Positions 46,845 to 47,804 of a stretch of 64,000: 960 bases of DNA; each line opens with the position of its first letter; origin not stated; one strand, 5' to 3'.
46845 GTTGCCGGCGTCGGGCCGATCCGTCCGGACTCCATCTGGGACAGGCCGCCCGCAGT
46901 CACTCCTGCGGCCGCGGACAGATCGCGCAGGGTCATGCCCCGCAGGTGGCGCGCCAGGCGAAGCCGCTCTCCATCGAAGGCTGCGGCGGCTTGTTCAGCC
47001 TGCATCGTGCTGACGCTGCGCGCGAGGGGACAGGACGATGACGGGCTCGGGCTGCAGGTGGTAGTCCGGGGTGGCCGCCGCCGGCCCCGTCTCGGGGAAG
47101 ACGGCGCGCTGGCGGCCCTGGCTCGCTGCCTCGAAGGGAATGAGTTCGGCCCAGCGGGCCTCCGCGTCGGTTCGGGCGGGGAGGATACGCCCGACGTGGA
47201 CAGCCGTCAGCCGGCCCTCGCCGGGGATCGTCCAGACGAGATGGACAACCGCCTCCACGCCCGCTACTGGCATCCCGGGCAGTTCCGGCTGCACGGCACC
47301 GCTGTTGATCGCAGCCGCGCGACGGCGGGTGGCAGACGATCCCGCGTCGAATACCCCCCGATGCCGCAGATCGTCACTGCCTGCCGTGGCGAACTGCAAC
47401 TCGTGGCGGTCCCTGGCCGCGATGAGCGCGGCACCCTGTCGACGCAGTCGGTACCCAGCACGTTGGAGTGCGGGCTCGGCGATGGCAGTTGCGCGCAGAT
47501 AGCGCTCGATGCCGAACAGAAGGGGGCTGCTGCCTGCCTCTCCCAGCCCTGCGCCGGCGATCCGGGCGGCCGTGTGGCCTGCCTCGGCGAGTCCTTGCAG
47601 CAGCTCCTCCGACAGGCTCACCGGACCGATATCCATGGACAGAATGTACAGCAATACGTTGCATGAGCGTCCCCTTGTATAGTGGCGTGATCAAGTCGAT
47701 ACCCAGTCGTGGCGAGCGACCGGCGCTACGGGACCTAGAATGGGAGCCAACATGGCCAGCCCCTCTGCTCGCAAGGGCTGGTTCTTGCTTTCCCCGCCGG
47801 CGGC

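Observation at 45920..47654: Overlapping two-gene module: unknown 219-aa protein + XRE-HTH/ImmA-IrrE metallopeptidase fusion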

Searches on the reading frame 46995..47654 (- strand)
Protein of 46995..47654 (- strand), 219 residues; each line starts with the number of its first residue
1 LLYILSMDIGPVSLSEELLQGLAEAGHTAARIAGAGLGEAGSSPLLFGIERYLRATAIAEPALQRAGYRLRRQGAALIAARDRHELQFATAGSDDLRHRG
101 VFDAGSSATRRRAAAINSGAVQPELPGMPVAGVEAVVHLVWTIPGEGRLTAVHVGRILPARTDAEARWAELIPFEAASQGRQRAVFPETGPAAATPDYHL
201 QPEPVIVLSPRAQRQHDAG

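Call 3: search_protein_families(library=pfam, proteins=[window:46995-47654:-], max_evalue=1)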
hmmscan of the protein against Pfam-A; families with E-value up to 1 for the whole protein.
window:46995-47654:- (219 aa): 0 families

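Call 4: search_protein_families(library=padloc, proteins=[window:46995-47654:-], max_evalue=1)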
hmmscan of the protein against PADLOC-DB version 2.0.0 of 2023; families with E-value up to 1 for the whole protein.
window:46995-47654:- (219 aa): 0 families

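Call 5: search_protein_families(library=ncbifam, proteins=[window:46995-47654:-], max_evalue=1)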
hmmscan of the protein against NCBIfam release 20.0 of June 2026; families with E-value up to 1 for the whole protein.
window:46995-47654:- (219 aa): 0 families

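Call 6: find_homologous_proteins(query=window:46995-47654:-, max_evalue=0.01)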
Query window:46995-47654:- (219 aa): 2 proteins with E <= 0.01 among 6278 candidates.
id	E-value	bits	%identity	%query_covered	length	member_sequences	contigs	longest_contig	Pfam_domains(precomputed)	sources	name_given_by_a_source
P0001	1.0e-125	435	97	97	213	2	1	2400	-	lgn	-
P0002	9.0e-28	115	42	90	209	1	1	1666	-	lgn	-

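Call 8: find_encoding_contigs(protein=P0002, flank=10000)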
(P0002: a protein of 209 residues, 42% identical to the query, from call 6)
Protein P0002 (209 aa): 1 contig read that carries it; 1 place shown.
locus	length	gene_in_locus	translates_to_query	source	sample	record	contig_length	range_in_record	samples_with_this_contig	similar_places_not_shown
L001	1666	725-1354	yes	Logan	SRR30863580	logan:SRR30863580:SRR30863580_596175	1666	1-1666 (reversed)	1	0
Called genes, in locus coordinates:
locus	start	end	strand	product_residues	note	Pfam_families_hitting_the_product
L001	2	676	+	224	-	?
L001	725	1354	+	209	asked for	-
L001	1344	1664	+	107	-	?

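Call 9: find_encoding_contigs(protein=P0001, flank=10000)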
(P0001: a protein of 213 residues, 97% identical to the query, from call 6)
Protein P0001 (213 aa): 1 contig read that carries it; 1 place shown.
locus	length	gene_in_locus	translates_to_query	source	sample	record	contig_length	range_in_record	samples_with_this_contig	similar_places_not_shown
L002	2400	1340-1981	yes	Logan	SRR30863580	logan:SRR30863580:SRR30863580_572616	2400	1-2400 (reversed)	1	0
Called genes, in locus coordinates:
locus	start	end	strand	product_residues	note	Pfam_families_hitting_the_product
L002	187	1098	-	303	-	PF07751:Abi_2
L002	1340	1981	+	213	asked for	-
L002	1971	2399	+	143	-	?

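Call 19: predict_structure(alignment_id=A1)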
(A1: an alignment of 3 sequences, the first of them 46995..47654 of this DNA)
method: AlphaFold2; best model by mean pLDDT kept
length: 219 residues; sequences in the alignment: 3
mean_pLDDT: 44.5   pTM: 0.45
mean pLDDT of the five models: 44.5, 43.0, 39.1, 37.1, 37.0
residues with pLDDT >= 90: 0; 70-90: 17; 50-70: 59; < 50: 143
segments of 3 or more residues with pLDDT < 50: 1-12, 36-47, 98-110, 112-135, 141-219
pLDDT, mean of each block of 10 residues (from residue 1): 30 55 61 50 48 68 77 66 60 49 43 45 29 47 41 41 29 27 25 28 31 27
secondary structure, 60 per line:
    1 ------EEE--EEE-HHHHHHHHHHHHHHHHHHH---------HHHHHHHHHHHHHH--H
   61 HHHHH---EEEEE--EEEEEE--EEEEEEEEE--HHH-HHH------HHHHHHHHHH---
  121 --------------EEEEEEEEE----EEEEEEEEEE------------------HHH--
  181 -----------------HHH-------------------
elements in order: E7-9 E12-14 H16-34 H44-57 H60-65 E69-73 E76-81 E84-92 H108-117 E135-143 E148-157

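Call 20: search_protein_representatives(alignment_id=A1)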
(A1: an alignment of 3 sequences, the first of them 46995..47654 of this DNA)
Query: 3 sequences, 213 profile positions. Proteins with E-value up to 0.001 (for the whole library): 22; up to 1e-10: 19; up to 1e-30: 14. The best 22 are listed.
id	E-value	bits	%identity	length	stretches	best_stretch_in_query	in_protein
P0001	2.6e-120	416.1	-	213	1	1-213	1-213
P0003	3.7e-62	226.0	-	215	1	1-211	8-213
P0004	2.8e-53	197.1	-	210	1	8-209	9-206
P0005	2.8e-51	190.5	-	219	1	3-207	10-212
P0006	1.0e-48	182.2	-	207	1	1-207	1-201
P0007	2.7e-42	161.2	-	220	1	8-208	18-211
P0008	1.7e-39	152.0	-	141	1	1-103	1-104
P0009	1.4e-38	149.0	-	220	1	5-208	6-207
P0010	1.7e-38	148.7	-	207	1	8-212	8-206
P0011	1.3e-36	142.5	-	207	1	4-212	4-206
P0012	2.6e-36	141.6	-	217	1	3-205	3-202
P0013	8.6e-33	130.1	-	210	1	13-210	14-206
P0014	1.0e-31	126.5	-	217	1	6-207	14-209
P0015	2.0e-31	125.6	-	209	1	1-208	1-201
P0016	7.3e-30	120.5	-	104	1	2-103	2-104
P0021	5.3e-09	52.3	-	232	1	8-176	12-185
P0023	4.0e-04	36.4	-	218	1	5-168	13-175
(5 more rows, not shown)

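Call 22: find_homologous_proteins(query=A2, max_evalue=0.001)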
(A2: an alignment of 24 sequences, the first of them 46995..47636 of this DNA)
Query A2 (24 sequences) (213 aa, profile of the alignment): 14 proteins with E <= 0.001 among 8000 candidates.
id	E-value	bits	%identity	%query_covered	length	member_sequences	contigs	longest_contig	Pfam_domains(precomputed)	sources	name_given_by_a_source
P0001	2.0e-68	248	97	100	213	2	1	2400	-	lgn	-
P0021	2.3e-57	212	26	90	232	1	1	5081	-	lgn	-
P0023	1.9e-54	203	26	84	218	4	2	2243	-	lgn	-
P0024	6.7e-53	198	28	77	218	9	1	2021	-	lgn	-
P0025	2.5e-51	192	28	77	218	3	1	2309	-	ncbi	-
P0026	6.3e-51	191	32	55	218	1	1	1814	-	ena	-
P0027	1.2e-49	187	27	69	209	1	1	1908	-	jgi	jgi:hypothetical protein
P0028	2.7e-49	186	28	77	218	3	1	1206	-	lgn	-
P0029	4.2e-49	185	28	77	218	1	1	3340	-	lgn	-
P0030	4.9e-49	185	28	81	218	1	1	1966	-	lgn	-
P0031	5.3e-47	178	30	45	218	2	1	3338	-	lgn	-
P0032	4.3e-46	175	31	55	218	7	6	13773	-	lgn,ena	-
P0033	8.5e-45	171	28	63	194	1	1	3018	-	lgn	-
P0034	2.7e-41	160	26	71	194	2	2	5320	-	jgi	-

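Call 24: find_encoding_contigs(protein=P0032, flank=6000)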
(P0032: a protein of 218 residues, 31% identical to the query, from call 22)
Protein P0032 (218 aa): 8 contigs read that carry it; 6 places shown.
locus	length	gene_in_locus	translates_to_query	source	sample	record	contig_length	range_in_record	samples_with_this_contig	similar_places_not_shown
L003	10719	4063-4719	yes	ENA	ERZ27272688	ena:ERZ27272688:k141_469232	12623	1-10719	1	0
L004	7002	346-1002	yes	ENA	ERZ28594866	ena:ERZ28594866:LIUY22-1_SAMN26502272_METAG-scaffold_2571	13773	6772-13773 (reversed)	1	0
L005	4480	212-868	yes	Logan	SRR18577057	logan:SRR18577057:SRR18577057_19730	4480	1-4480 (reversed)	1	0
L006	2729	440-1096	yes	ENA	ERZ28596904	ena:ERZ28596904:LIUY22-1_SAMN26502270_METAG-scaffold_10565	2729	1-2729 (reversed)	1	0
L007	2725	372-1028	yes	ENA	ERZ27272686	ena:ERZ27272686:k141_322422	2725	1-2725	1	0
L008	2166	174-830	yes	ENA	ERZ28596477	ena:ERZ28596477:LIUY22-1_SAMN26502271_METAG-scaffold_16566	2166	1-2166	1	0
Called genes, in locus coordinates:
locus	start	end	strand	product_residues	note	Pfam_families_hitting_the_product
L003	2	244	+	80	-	?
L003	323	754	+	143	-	-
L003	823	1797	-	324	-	PF00589:Phage_integrase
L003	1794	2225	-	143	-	-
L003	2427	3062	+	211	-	-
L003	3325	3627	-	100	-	-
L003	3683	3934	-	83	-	PF12728:HTH_17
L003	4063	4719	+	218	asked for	-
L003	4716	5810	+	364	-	PF01381:HTH_3, PF12844:HTH_19 (weak), PF13560:HTH_31, PF06114:Peptidase_M78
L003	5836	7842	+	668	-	PF12161:HsdM_N, PF02384:N6_Mtase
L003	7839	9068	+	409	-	PF01420:Methylase_S (faint)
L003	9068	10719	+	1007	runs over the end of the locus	PF04313:HSDR_N, PF04851:ResIII, PF18766:SWI2_SNF2, PF00270:DEAD, PF22679:T1R_D3-like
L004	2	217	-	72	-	?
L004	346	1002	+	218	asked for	-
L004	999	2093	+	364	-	PF01381:HTH_3, PF12844:HTH_19 (weak), PF13560:HTH_31, PF06114:Peptidase_M78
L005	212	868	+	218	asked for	-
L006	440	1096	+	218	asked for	-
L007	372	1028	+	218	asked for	-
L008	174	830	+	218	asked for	-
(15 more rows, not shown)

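Call 25: find_encoding_contigs(protein=P0021, flank=6000)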
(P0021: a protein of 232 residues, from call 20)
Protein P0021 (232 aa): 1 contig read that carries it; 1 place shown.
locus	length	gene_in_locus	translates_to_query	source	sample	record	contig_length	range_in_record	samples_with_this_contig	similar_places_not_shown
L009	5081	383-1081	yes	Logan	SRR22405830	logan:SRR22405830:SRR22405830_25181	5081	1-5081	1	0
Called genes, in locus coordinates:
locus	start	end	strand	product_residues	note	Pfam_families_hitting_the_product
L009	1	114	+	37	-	?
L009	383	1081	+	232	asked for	-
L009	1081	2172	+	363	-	PF01381:HTH_3, PF12844:HTH_19 (weak), PF13560:HTH_31, PF06114:Peptidase_M78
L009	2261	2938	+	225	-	PF20582:UPF0758_N, PF04002:RadC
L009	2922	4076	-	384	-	PF01420:Methylase_S (faint)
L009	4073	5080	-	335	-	?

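Call 31: search_protein_families(library=padloc, alignment_id=A3, max_evalue=10)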
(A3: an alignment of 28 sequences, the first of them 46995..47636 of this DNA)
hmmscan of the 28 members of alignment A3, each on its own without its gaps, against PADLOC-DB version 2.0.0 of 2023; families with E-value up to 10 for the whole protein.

A. member 1, window:46995-47636:- (213 aa): 0 families

B. families by the number of members that match (of 28 scanned): 2 families
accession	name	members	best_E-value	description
PDLC03941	RmrT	18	1.9e-07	-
PDLC00759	Effector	1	0.026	PN-superfamily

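Call 32: search_protein_families(library=pfam, alignment_id=A3, max_evalue=10)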
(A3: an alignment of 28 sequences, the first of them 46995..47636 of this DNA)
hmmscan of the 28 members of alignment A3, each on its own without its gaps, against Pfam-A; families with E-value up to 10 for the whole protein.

A. member 1, window:46995-47636:- (213 aa): 0 families

B. families by the number of members that match (of 28 scanned): 3 families
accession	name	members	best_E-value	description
PF25426.1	AAA_lid_BCS1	2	0.0019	Mitochondrial chaperone BCS1-like, ATPase lid domain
PF25788.1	Ig_Rha78A_N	1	0.041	Rha78A-like, N-terminal immunoglobulin domain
PF00983.24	Tymo_coat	1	0.21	Tymovirus coat protein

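Call 33: search_protein_families(library=padloc, proteins=[P0002, P0003, P0004, P0006, P0009, P0012, P0013, P0021, P0023, P0032], max_evalue=10)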
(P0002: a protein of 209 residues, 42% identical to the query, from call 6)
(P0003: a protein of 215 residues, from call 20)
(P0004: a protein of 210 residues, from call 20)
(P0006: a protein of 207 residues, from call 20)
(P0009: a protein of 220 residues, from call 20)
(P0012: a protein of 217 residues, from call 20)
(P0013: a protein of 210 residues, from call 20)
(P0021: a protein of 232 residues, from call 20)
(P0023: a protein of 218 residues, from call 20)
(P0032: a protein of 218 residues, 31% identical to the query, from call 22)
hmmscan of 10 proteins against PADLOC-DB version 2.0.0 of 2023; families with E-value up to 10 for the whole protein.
P0002 (209 aa): 0 families

P0003 (215 aa): 1 family
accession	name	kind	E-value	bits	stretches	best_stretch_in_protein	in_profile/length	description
PDLC03941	RmrT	-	0.016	12.6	1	41-210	42-226/234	-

P0004 (210 aa): 1 family
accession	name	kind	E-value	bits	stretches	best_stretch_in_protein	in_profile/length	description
PDLC03941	RmrT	-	0.0006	17.3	1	62-206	71-226/234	-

P0006 (207 aa): 0 families

P0009 (220 aa): 0 families

P0012 (217 aa): 0 families

P0013 (210 aa): 1 family
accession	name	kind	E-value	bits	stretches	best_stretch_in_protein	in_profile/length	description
PDLC03941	RmrT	-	0.0034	14.8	1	122-199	142-220/234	-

P0021 (232 aa): 2 families
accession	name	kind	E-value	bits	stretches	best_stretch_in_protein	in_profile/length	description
PDLC03941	RmrT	-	1.9e-07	28.7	1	40-220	44-226/234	-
PDLC00759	Effector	-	0.026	11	1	113-149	156-192/506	PN-superfamily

P0023 (218 aa): 1 family
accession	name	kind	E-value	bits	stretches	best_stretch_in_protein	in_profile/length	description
PDLC03941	RmrT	-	0.00064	17.2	1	39-172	39-183/234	-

P0032 (218 aa): 1 family
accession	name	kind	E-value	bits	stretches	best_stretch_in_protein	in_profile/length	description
PDLC03941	RmrT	-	0.0015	15.9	1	35-212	35-225/234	-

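Call 34: find_encoding_contigs(protein=P0003, flank=8000)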
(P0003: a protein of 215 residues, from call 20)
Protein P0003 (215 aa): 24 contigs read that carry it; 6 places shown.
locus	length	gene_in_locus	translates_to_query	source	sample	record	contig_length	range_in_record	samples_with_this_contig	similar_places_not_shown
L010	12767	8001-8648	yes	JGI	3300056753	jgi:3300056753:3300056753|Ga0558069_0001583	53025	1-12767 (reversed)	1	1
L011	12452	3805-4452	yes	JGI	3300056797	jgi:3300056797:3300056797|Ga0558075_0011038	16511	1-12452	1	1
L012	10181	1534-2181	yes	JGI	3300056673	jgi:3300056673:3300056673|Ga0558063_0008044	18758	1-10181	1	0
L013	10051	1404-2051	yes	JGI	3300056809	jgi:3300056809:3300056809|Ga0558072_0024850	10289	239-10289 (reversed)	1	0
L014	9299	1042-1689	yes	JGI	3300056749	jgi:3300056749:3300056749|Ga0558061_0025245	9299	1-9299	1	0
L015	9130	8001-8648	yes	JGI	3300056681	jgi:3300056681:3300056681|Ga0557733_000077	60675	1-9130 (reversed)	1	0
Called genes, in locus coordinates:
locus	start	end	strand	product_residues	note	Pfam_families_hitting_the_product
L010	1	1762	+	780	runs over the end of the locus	PF03030:H_PPase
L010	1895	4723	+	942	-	PF01751:Toprim, PF01131:Topoisom_bac, PF13368:Toprim_C_rpt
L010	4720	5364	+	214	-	PF02223:Thymidylate_kin, PF13521:AAA_28 (weak)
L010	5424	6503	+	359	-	PF13177:DNA_pol3_delta2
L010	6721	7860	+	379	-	PF00589:Phage_integrase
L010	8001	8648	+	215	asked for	-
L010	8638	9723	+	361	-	PF12844:HTH_19 (faint), PF13560:HTH_31, PF01381:HTH_3, PF06114:Peptidase_M78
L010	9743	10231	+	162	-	PF08937:ThsB_TIR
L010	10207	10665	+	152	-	-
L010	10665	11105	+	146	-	PF08937:ThsB_TIR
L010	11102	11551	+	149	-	PF11969:DcpS_C, PF01230:HIT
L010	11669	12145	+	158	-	PF13676:TIR_2 (weak)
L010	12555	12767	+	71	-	?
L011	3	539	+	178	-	?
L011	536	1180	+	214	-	PF02223:Thymidylate_kin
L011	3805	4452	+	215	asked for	-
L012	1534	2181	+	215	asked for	-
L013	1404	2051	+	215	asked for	-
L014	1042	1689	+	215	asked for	-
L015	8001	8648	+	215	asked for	-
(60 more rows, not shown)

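Call 35: find_encoding_contigs(protein=P0025, flank=8000)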
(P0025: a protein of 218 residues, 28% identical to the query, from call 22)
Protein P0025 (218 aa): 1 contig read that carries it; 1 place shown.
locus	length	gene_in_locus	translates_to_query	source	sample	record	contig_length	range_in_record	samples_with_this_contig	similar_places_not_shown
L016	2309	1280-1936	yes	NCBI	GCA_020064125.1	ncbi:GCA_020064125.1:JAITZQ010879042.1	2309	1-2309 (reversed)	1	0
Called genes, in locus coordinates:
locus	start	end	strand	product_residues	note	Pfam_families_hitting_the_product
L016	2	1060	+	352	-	?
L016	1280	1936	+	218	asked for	-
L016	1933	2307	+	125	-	?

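Call 36: predict_structure(alignment_id=A3)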
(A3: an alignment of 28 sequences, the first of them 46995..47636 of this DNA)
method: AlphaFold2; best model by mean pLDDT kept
length: 213 residues; sequences in the alignment: 28
mean_pLDDT: 83.3   pTM: 0.73
mean pLDDT of the five models: 83.3, 81.8, 80.7, 80.4, 80.1
residues with pLDDT >= 90: 110; 70-90: 68; 50-70: 19; < 50: 16
segments of 3 or more residues with pLDDT < 50: 171-185
pLDDT, mean of each block of 10 residues (from residue 1): 93 95 90 83 92 98 95 96 94 88 92 75 82 91 93 84 87 39 50 75 68 52
secondary structure, 60 per line:
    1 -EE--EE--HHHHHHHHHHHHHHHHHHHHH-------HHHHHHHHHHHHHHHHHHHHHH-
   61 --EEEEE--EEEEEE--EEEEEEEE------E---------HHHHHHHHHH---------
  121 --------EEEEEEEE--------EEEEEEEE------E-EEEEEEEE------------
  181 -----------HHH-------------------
elements in order: H10-30 H38-59 E63-67 E70-75 E78-85 H102-111 E129-136 E145-152 E161-168

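Call 45: fold_search(model_id=the predicted structure, library=pdb)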
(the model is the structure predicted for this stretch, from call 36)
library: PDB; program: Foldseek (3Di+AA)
matches with E <= 10: 213; with E <= 0.001: 0
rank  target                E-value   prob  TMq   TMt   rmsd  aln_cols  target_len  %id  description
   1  1az0_A                2.8e-02  0.75  0.33  0.30   7.7       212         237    9  ECORV ENDONUCLEASE/DNA COMPLEX (released 1998-06-19)
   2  1sx8_A                6.9e-02  0.60  0.33  0.30   7.8       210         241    8  EcoRV bound to cognate DNA and Mn2+ (released 2004-04-06)
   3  1stx_A                7.8e-02  0.41  0.29  0.26   8.4       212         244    8  Structure of the K38A mutant of EcoRV bound to cognate DNA and Mn2+ (released 2004-04-06)
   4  1suz_B                8.8e-02  0.51  0.31  0.29   8.6       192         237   10  The structure of K92A EcoRV bound to cognate DNA and Mg2+ (released 2004-04-06)
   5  1suz_A                9.3e-02  0.54  0.33  0.30   7.7       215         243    9  The structure of K92A EcoRV bound to cognate DNA and Mg2+ (released 2004-04-06)
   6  1b96_A                9.9e-02  0.57  0.34  0.30   7.8       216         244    8  ANALYSIS OF A MUTATIONAL HOT-SPOT IN THE ECORV RESTRICTION ENDONUCLEASE: A CATALYTIC ROLE FOR A MAIN CHAIN CARBONYL GR (released 1999-02-26)
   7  2b0d_A                1.2e-01  0.54  0.35  0.33   7.4       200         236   11  EcoRV Restriction Endonuclease/GAATTC/Ca2+ (released 2005-09-27)
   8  1rve_A                1.3e-01  0.33  0.27  0.25   7.7       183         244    9  THE CRYSTAL STRUCTURE OF ECORV ENDONUCLEASE AND OF ITS COMPLEXES WITH COGNATE AND NON-COGNATE DNA FRAGMENTS (released 1994-01-31)
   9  3ajv_C                1.4e-01  0.21  0.22  0.27   9.4       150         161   14  Splicing endonuclease from Aeropyrum pernix (released 2010-11-17)
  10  2b0d_B                1.5e-01  0.33  0.29  0.27   8.3       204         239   10  EcoRV Restriction Endonuclease/GAATTC/Ca2+ (released 2005-09-27)
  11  2b0e_A                1.6e-01  0.33  0.28  0.27  10.1       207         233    8  EcoRV Restriction Endonuclease/GAAUTC/Ca2+ (released 2005-09-27)
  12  1sx5_B                2.1e-01  0.23  0.27  0.25   8.8       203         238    9  K38A EcoRV bound to cleaved DNA and Mn2+: P1 crystal form (released 2004-04-06)
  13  3ajv_A                2.7e-01  0.21  0.24  0.29   7.8       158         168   13  Splicing endonuclease from Aeropyrum pernix (released 2010-11-17)
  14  8rl2_CJ               2.7e-01  0.07  0.14  0.11  11.9       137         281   14  Human pre-60S - State 5 (released 2025-01-15)
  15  8bmv_B                2.9e-01  0.10  0.18  0.16  13.9       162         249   14  Ligand binding domain of the P. Putida receptor McpH in complex with Uric acid (released 2024-07-24)
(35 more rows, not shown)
